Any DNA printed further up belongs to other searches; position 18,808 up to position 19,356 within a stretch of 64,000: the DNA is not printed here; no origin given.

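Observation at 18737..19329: Inverted-repeat-bounded lower-GC cassette carrying a double zinc-ribbon ORF, inserted inside the halogenase-like cluster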

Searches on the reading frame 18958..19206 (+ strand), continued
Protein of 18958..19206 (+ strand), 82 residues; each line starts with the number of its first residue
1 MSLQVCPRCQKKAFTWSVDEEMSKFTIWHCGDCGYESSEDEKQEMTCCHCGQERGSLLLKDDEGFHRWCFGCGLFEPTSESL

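Call 43: search_protein_families(library=ncbifam, proteins=[window:18958-19203:+, P0130, P0279, P0122, P0179], max_evalue=0.01)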
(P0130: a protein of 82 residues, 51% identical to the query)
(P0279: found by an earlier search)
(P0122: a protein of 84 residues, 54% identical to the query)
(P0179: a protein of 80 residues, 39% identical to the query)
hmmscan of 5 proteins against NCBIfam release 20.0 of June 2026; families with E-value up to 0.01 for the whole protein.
window:18958-19203:+ (82 aa): 4 families
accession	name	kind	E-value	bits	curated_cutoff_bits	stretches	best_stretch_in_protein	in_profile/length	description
NF011482.0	PRK14892.1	equivalog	2.8e-05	24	109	1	5-38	23-53/101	putative transcription elongation factor Elf1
NF047912.1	ECs_2282_CxxC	subfamily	0.0002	21.2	37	1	6-41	5-41/60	ECs_2282 family putative zinc-binding protein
NF011302.0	PRK14714.1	equivalog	0.00055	17.6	1791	1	2-54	679-732/1350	DNA-directed DNA polymerase II large subunit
NF003331.0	PRK04338.1-7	equivalog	0.0049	15.7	560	1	18-53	232-268/376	tRNA (guanine(26)-N(2))-dimethyltransferase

P0130 (82 aa): 5 families
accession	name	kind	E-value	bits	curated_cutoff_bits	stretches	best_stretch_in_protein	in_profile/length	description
NF011302.0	PRK14714.1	equivalog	0.0009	16.9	1791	1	3-55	680-733/1350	DNA-directed DNA polymerase II large subunit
NF045767.1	RuberyRbr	equivalog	0.0031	17.6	200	1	26-57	157-187/194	rubrerythrin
NF041913.1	HVO_2142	equivalog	0.0044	16.9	90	0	4-35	12-41/48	HVO_2142 family zinc finger protein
NF041374.1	GDCCVxC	domain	0.0045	17.2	40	0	46-74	4-32/58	GDCCVxC domain-containing (seleno)protein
NF040506.1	PG0870_Nterm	domain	0.0045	17.1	50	0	42-62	9-29/56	PG0870-related protein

P0279 (116 aa): 10 families
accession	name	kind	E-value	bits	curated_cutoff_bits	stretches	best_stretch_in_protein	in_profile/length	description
NF011482.0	PRK14892.1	equivalog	0.00017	21.4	109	0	6-37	24-52/101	putative transcription elongation factor Elf1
NF047912.1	ECs_2282_CxxC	subfamily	0.00025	20.9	37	0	6-43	5-43/60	ECs_2282 family putative zinc-binding protein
NF041374.1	GDCCVxC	domain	0.00026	21.2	40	0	44-73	2-31/58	GDCCVxC domain-containing (seleno)protein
NF011302.0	PRK14714.1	equivalog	0.00075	17.1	1791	1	2-56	679-734/1350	DNA-directed DNA polymerase II large subunit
TIGR02605.1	CxxC_CxxC_SSSS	subfamily_domain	0.0012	18.9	31.3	1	29-65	7-46/52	FmdB family zinc ribbon protein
TIGR03655.1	anti_R_Lar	subfamily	0.0014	18.9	39.6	0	46-75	3-37/55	Lar family restriction alleviation protein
NF003331.0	PRK04338.1-7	equivalog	0.0053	15.6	560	1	26-53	241-268/376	tRNA (guanine(26)-N(2))-dimethyltransferase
NF045767.1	RuberyRbr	equivalog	0.0054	16.8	200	1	25-54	156-184/194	rubrerythrin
NF011481.0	PRK14890.1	equivalog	0.007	16.4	61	0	29-54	11-37/61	putative Zn-ribbon RNA-binding protein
NF034126.3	PRK09521.1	equivalog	0.0096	15.7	90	0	12-55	129-171/180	exosome complex RNA-binding protein Csl4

P0122 (84 aa): 5 families
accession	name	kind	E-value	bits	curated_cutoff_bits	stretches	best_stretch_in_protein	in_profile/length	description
NF011482.0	PRK14892.1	equivalog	0.00017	21.5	109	1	6-46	24-61/101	putative transcription elongation factor Elf1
NF047912.1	ECs_2282_CxxC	subfamily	0.0015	18.4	37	1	6-41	5-41/60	ECs_2282 family putative zinc-binding protein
TIGR01384.1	TFS_arch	equivalog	0.005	17.5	64.75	0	5-47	2-36/101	transcription factor S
NF047723.1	TransFacS4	equivalog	0.0077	16.7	120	0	4-42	2-32/90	transcription factor S4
NF011302.0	PRK14714.1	equivalog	0.009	13.5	1791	1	2-56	679-734/1350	DNA-directed DNA polymerase II large subunit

P0179 (80 aa): 3 families
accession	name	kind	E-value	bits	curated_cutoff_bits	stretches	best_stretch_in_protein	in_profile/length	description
NF041909.1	HVO_2753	equivalog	0.00046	20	80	1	27-72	9-55/59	HVO_2753 family zinc finger protein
NF047912.1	ECs_2282_CxxC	subfamily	0.00054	19.8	37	0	4-41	3-41/60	ECs_2282 family putative zinc-binding protein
NF045767.1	RuberyRbr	equivalog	0.0038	17.3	200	1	22-52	153-182/194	rubrerythrin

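Call 44: predict_structure(alignment_id=A1)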
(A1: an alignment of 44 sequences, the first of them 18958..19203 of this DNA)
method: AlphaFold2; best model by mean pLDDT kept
length: 82 residues; sequences in the alignment: 44
mean_pLDDT: 89.6   pTM: 0.72
mean pLDDT of the five models: 89.6, 89.5, 86.8, 86.8, 86.6
residues with pLDDT >= 90: 60; 70-90: 19; 50-70: 3; < 50: 0
segments of 3 or more residues with pLDDT < 50: none
pLDDT, mean of each block of 10 residues (from residue 1): 87 89 84 93 90 92 93 92 76
secondary structure, 60 per line:
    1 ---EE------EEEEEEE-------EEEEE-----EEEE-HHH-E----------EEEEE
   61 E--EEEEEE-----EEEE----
elements in order: E12-18 E26-30 E36-39 E56-61 E64-69 E75-78
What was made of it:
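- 18958..19206 (+): Gene for an 82-aa acidic protein with two CxxC...CxxC zinc ribbons, a member of an uncurated family of about 80 aa. AlphaFold2 model pLDDT 89.6 (call 44).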

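Call 50: fold_search(model_id=the predicted structure, library=pdb)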
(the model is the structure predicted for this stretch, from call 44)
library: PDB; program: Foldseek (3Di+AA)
matches with E <= 10: 88; with E <= 0.001: 0
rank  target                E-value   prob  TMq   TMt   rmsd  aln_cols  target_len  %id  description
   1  8xrm_I                1.9e-01  0.51  0.33  0.25  18.9       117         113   14  RNA polymerase II elongation complex with DSIF, SPT6, and ELOF1 transcribing genomic DNA extracted from human nuclei (released 2025-05-07)
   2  8u9r_I                8.6e-01  0.23  0.34  0.26  18.7       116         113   10  STRUCTURAL BASIS OF TRANSCRIPTION: RNA POLYMERASE II SUBSTRATE BINDING AND METAL COORDINATION USING A FREE-ELECTRON LA (released 2024-09-18)
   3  8ppl_Is               9.6e-01  0.20  0.34  0.19  10.5        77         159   16  MERS-CoV Nsp1 bound to the human 43S pre-initiation complex (released 2023-10-18)
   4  6blo_I                1.0e+00  0.21  0.34  0.26  18.7       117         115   14  Pol II elongation complex with an abasic lesion at i+1 position (released 2018-02-28)
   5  5fj9_I                1.1e+00  0.13  0.28  0.26  26.3        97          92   16  Cryo-EM structure of yeast apo RNA polymerase III at 4.6 A (released 2015-11-25)
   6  2e45_MODEL_1_A        1.5e+00  0.28  0.25  0.40   5.2        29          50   24  Solution structure of Fe65 WW domain (released 2006-12-26)
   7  6c2x                  1.5e+00  0.10  0.25  0.05   7.6        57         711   12  Crystal structure of Mycobacterium tuberculosis malate synthase in complex with 2-Br-6-Me-phenyldiketoacid (released 2018-09-05)
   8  7zty                  1.5e+00  0.09  0.28  0.08  12.5        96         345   11  Structure of Vps39 N-terminal domain from Chaetomium thermophilum (released 2022-09-21)
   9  3va6_B                1.6e+00  0.13  0.33  0.05   9.9        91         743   13  Crystal Structure of the extracellular domain of the putative hybrid two component system BT4673 from B. thetaiotaomic (released 2012-06-13)
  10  4a2m_A                2.4e+00  0.13  0.35  0.05   9.7        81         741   18  Structure of the periplasmic domain of the heparin and heparan sulphate sensing hybrid two component system BT4663 in  (released 2012-05-02)
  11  3ott_A                2.4e+00  0.10  0.33  0.05  10.1        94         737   12  Crystal Structure of the extracellular domain of the putative one component system BT4673 from B. thetaiotaomicron (released 2011-08-10)
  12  8yoz_B                2.6e+00  0.41  0.32  0.34   2.3        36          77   28  Crystal structure of the small zinc-finger protein ZifS (TTHA0897) from Thermus thermophilus HB8. (released 2025-03-19)
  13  2ho2_A                2.6e+00  0.28  0.26  0.59   0.8        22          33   23  Structure of human FE65-WW domain in complex with hMena peptide. (released 2007-07-10)
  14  8ity_I                2.7e+00  0.38  0.36  0.49   2.5        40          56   12  human RNA polymerase III pre-initiation complex closed DNA 1 (released 2023-06-07)
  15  6zp4_4                2.7e+00  0.35  0.35  0.22   3.2        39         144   23  SARS-CoV-2 Nsp1 bound to a human 43S preinitiation ribosome complex - state 2 (released 2020-07-29)
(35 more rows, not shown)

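Call 57: search_dna_similar(query=window:18958-19203:+, collection=plasmids, mode=protein, max_evalue=0.001)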
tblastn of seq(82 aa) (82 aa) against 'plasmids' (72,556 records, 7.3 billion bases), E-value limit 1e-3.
Records with a match: 2; places in all: 2; records where one place covers at least 80% of the query: 2.
Best place of each record, by identity: <60% 2.
By first word of the organism name: Hymenobacter 2.
By predicted mobility (MOB-suite, as given by PLSDB): mobilizable 1; non-mobilizable 1.
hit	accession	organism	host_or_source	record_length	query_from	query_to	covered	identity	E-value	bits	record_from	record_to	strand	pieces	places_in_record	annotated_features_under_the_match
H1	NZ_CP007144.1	Hymenobacter swuensis DY53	-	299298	1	73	89%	42.3%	8e-7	51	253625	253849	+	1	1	none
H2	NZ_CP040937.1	Hymenobacter sp. DG01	cell culture,water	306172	1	73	89%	41.0%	8e-6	49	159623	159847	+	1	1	none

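Call 58: search_dna_similar(query=window:18958-19203:+, collection=phages, mode=protein, max_evalue=0.001)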
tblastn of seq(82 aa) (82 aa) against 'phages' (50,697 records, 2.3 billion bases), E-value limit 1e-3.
No match.
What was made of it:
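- Tried and rejected: The protein against phages also gave no match (call 58).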

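Call 60: get_annotated_region(hit=H1, flank=4000)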
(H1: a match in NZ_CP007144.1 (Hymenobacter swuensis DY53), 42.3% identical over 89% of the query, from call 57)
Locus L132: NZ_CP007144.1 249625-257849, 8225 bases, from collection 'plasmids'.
description: Hymenobacter swuensis DY53 plasmid pHsw1, complete sequence
organism: Hymenobacter swuensis DY53 (NCBI taxid 1227739)
taxonomy: Bacteria; Bacteroidota; Cytophagia; Cytophagales; Hymenobacteraceae; Hymenobacter; Hymenobacter swuensis; Hymenobacter swuensis DY53
host: -; source: -; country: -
typing (MOB-suite, as given by PLSDB): mobilizable; replicon rep_cluster_1754; relaxase MOBB
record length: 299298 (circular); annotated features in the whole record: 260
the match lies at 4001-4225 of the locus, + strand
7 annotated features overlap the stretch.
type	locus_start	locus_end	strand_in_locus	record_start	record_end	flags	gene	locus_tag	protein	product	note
CDS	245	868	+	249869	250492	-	-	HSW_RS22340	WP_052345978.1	DUF6000 family protein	-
CDS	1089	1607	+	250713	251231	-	-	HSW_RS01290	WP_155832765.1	hypothetical protein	-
CDS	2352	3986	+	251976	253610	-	-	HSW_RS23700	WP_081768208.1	L-tyrosine/L-tryptophan isonitrile synthase family protein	-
CDS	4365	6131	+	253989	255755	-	-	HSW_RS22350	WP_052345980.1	TauD/TfdA family dioxygenase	-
CDS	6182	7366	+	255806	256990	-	-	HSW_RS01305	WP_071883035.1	FAD-dependent oxidoreductase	-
CDS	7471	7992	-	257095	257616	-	-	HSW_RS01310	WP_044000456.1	hypothetical protein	-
CDS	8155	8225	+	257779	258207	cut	-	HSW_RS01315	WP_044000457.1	hypothetical protein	-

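Call 62: find_encoding_contigs(protein=P0268, flank=5000, max_places=4)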
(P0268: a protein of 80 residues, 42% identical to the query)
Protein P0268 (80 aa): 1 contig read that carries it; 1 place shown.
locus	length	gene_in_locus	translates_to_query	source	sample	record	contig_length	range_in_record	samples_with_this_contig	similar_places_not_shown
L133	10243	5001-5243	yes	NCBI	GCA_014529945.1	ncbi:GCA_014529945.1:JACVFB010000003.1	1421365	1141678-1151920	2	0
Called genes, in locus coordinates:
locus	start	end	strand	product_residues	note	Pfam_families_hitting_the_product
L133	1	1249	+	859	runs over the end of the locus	PF00924:MS_channel_2nd, PF21082:MS_channel_3rd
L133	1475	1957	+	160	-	PF22785:Tc-R-P, PF00102:Y_phosphatase (weak), PF00782:DSPc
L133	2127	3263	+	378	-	PF12796:Ank_2, PF13606:Ank_3 (faint), PF12796:Ank_2, PF00023:Ank (weak), PF13637:Ank_4, PF13857:Ank_5 (weak), PF00023:Ank (weak), PF12796:Ank_2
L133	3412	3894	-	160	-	PF01042:Ribonuc_L-PSP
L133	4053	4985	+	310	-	-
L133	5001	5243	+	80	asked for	-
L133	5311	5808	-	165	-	PF20106:DUF6496 (weak)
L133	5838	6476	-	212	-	PF00156:Pribosyltran, PF14681:UPRTase (weak)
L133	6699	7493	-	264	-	PF00561:Abhydrolase_1 (weak), PF12146:Hydrolase_4 (weak), PF12697:Abhydrolase_6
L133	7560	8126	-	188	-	PF00027:cNMP_binding (weak)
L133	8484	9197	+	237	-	PF08279:HTH_11, PF13280:WYL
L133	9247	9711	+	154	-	PF06445:GyrI-like, PF14526:Cass2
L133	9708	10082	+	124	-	PF08818:DUF1801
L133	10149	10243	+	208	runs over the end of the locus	PF05724:TPMT (weak), PF13489:Methyltransf_23, PF08241:Methyltransf_11, PF08242:Methyltransf_12 (weak), PF13649:Methyltransf_25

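Call 63: find_encoding_contigs(protein=P0272, flank=5000, max_places=4)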
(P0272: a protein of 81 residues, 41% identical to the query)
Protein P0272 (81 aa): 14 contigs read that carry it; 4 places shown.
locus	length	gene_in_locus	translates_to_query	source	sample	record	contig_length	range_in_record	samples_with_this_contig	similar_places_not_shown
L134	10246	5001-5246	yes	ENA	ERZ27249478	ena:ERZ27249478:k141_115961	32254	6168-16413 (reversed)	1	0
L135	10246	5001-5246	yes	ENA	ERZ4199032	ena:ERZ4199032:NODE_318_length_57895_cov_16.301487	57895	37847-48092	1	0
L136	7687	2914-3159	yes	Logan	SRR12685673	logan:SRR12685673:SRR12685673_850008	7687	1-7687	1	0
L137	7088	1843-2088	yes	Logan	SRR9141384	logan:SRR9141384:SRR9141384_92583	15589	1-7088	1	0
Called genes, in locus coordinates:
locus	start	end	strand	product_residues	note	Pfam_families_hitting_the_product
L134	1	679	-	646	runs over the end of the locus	PF02518:HATPase_c, PF00204:DNA_gyraseB, PF01751:Toprim, PF00986:DNA_gyraseB_C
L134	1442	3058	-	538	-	PF13522:GATase_6, PF13537:GATase_7, PF12481:DUF3700, PF00733:Asn_synthase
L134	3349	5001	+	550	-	PF13100:OstA_2, PF03968:LptD_N (faint)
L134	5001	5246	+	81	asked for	-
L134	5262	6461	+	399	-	PF00202:Aminotran_3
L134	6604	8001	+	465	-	PF00515:TPR_1 (faint), PF07719:TPR_2 (faint), PF13174:TPR_6 (faint), PF13181:TPR_8 (faint), PF13428:TPR_14 (faint), PF13432:TPR_16 (faint), PF14559:TPR_19, PF13424:TPR_12 (weak), +8 more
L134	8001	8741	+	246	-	PF08501:Shikimate_dh_N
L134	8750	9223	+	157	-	PF02590:SPOUT_MTase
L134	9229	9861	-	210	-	-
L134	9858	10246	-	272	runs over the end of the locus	PF00809:Pterin_bind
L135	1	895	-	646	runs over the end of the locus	PF02518:HATPase_c, PF00204:DNA_gyraseB, PF01751:Toprim, PF00986:DNA_gyraseB_C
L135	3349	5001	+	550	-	PF13100:OstA_2, PF03968:LptD_N (faint)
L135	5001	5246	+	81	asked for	-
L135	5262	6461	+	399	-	PF00202:Aminotran_3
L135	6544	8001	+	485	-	PF00515:TPR_1 (faint), PF07719:TPR_2 (faint), PF13174:TPR_6 (faint), PF13181:TPR_8 (faint), PF13424:TPR_12 (faint), PF13428:TPR_14 (faint), PF13432:TPR_16 (faint), PF14559:TPR_19, +8 more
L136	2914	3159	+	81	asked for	-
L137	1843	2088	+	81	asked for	-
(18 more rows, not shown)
